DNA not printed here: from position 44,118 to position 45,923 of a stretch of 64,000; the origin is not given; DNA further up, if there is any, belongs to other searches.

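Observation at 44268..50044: Pseudopilin cluster 2 on the minus strand: TPR membrane protein, ~960-aa secreted giant, pseudopilin, and a pilin with a 400-aa charged coiled-coil tail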

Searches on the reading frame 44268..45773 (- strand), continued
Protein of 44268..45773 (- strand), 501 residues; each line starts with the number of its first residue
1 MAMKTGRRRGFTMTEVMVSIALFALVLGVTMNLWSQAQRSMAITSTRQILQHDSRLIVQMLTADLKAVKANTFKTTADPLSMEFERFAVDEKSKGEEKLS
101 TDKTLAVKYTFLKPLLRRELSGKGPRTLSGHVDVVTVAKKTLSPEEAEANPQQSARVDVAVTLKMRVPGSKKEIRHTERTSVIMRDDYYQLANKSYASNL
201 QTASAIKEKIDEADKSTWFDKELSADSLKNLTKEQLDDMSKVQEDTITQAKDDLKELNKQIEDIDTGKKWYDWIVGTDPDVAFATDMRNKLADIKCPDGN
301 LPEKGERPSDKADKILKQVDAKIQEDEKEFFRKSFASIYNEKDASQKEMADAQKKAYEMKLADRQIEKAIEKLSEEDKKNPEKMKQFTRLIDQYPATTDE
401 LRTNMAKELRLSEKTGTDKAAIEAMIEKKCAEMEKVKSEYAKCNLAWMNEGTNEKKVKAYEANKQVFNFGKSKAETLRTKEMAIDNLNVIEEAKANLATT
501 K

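Call 79: search_protein_families(library=ncbifam, alignment_id=A6, max_evalue=0.01)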
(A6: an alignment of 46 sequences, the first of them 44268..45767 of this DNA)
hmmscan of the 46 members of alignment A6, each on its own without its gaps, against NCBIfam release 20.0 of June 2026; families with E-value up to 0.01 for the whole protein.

A. member 1, window:44268-45767:- (499 aa): 7 families
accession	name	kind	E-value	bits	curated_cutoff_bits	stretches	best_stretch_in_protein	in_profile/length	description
TIGR02532.1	IV_pilin_GFxxxE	domain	2.6e-05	23.9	16.3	1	6-28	1-23/24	prepilin-type N-terminal cleavage/methylation domain-containing protein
NF041013.1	T4P_ComGE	equivalog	0.0008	19.5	49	1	7-47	4-44/83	competence type IV pilus minor pilin ComGE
TIGR01711.1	gspJ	equivalog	0.0011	18.9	64.85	1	7-76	1-70/192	type II secretion system minor pseudopilin GspJ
NF047828.1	T3SSXpsI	equivalog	0.0048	16.9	150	0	7-64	2-61/132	type II secretion system protein XpsI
NF041002.1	pilin_ComGF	equivalog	0.0056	16.9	80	1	7-71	2-63/139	competence type IV pilus minor pilin ComGF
TIGR02599.1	TIGR02599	subfamily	0.0063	15.8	256.5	1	8-70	1-63/361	Verru_Chthon cassette protein C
NF007800.0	PRK10506.1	equivalog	0.0086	15.9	158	0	4-48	6-51/163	prepilin peptidase-dependent protein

B. families by the number of members that match (of 46 scanned): 16 families
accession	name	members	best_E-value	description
NF007848.0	PRK10557.1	35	3.8e-10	prepilin peptidase-dependent protein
TIGR02532.1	IV_pilin_GFxxxE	28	2.4e-06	prepilin-type N-terminal cleavage/methylation domain-containing protein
NF007800.0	PRK10506.1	26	2.5e-06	prepilin peptidase-dependent protein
NF041013.1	T4P_ComGE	24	1e-07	competence type IV pilus minor pilin ComGE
TIGR01711.1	gspJ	22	2.4e-07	type II secretion system minor pseudopilin GspJ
TIGR01708.2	typeII_sec_gspH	17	1.9e-06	type II secretion system minor pseudopilin GspH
NF041002.1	pilin_ComGF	16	2.4e-05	competence type IV pilus minor pilin ComGF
TIGR02599.1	TIGR02599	13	1.5e-06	Verru_Chthon cassette protein C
NF038304.1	EPS_HpsC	13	1.1e-05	hormogonium polysaccharide secretion pseudopilin HpsC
NF007862.0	PRK10574.1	4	0.00023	prepilin peptidase-dependent pilin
NF047828.1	T3SSXpsI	4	0.00038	type II secretion system protein XpsI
NF040982.1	ComGD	4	0.00086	competence type IV pilus minor pilin ComGD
TIGR01707.1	gspI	3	0.0003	type II secretion system minor pseudopilin GspI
NF007660.0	PRK10332.1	3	0.0017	prepilin-type N-terminal cleavage/methylation domain-containing protein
TIGR02596.1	TIGR02596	1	0.0019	Verru_Chthon cassette protein D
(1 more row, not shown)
